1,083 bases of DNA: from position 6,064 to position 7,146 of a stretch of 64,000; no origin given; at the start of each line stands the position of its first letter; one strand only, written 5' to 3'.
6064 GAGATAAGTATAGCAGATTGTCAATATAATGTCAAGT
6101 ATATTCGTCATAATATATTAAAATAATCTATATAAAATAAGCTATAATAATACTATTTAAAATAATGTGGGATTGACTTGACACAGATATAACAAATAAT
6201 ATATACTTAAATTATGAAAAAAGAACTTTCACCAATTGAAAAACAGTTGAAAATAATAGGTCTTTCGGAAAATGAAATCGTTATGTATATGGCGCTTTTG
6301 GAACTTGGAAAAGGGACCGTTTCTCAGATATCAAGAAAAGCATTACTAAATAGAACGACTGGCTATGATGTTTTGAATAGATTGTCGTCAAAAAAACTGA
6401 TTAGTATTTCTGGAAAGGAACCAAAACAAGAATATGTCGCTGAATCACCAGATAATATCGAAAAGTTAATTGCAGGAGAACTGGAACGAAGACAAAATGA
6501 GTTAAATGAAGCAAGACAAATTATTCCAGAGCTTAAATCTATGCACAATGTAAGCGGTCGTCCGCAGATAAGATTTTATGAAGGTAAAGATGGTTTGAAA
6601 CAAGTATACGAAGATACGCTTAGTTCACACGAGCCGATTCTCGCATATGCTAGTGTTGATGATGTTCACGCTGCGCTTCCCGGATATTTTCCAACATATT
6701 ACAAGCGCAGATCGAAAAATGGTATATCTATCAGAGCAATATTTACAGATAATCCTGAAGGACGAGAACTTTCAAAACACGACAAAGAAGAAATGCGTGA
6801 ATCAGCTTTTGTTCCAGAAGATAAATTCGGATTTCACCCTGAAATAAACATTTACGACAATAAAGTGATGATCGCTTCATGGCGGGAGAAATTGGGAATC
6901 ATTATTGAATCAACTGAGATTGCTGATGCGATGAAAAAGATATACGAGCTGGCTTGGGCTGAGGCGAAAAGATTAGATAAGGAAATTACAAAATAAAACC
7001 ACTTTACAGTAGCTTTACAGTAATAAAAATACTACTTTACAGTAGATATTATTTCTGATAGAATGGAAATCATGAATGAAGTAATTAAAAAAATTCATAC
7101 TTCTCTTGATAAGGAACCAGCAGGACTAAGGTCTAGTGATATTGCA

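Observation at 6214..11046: Operon encoding a single-chain partner-switching-like regulator (wHTH + GHKL kinase + STAS/DUF4325) with a TrmB regulator, a membrane protein, a DksA/TraR zinc finger and ComM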

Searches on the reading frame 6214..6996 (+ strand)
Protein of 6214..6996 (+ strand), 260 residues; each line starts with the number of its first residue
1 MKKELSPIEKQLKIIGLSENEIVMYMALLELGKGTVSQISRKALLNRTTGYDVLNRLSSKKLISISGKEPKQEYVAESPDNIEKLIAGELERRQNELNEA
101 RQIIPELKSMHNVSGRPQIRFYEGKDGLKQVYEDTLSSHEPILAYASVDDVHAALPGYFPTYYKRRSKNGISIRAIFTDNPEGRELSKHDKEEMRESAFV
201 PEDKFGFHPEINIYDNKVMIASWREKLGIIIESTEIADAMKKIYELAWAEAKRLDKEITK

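Call 3: search_protein_families(library=pfam, proteins=[window:6214-6996:+], max_evalue=0.1)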
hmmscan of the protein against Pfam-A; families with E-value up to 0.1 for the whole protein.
window:6214-6996:+ (260 aa): 2 families
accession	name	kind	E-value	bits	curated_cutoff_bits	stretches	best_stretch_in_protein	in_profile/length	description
PF01978.25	TrmB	-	3.9e-13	49.5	25.6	1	12-79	1-67/68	Sugar-specific transcriptional regulator TrmB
PF21984.2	DnaD_N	-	0.076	13.7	27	0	13-77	10-79/101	DnaD N-terminal domain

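Call 4: search_protein_families(library=ncbifam, proteins=[window:6214-6996:+], max_evalue=0.1)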
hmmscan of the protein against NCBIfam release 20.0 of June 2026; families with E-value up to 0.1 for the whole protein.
window:6214-6996:+ (260 aa): 8 families
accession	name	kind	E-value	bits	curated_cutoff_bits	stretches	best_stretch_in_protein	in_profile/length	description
NF047390.1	TransRegTrmBL1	equivalog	1.4e-05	24.3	650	1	8-98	6-95/341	HTH-type sugar sensing transcriptional regulator TrmBL1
NF040851.1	tran_reg_TrmB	equivalog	0.00016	20.9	600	1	8-119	7-111/338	HTH-type sugar-sensing transcriptional regulator TrmB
NF047392.1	TransRegTrmBHalo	equivalog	0.00033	19.8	500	1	8-99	9-99/349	HTH-type sugar sensing transcriptional regulator TrmB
NF040939.2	trans_reg_lrs14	equivalog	0.0036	17.3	90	1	14-87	16-96/103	Lrs14 family HTH-type transcriptional regulator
NF053606.1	Sta1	subfamily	0.0057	16.7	80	1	14-86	15-93/100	Sta1 family transcriptional regulator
TIGR01884.1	cas_HTH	subfamily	0.0072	15.7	60.2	1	13-73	136-196/202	CRISPR-associated CARF protein Csa3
NF041141.1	tran_reg_TrmBL2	equivalog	0.017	14.6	530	1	20-107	19-106/264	HTH-type transcriptional regulator TrmBL2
NF007647.0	PRK10318.1-4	equivalog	0.069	13.1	159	0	87-132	60-106/130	hypothetical protein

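Call 5: search_protein_families(library=padloc, proteins=[window:6214-6996:+], max_evalue=0.1)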
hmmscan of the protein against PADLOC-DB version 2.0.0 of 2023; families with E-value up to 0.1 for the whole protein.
window:6214-6996:+ (260 aa): 2 families
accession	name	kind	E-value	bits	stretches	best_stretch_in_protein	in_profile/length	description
PDLC01268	CasR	-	0.0012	16.9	1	8-74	113-174/179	"CAS-I,CAS-II,CAS-III,CAS-IV,CAS-V,CAS-VI; associated_signaling"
PDLC01434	CasR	-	0.024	12.5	1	6-72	115-179/191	"CAS-I,CAS-II,CAS-III,CAS-IV,CAS-V,CAS-VI; associated_signaling"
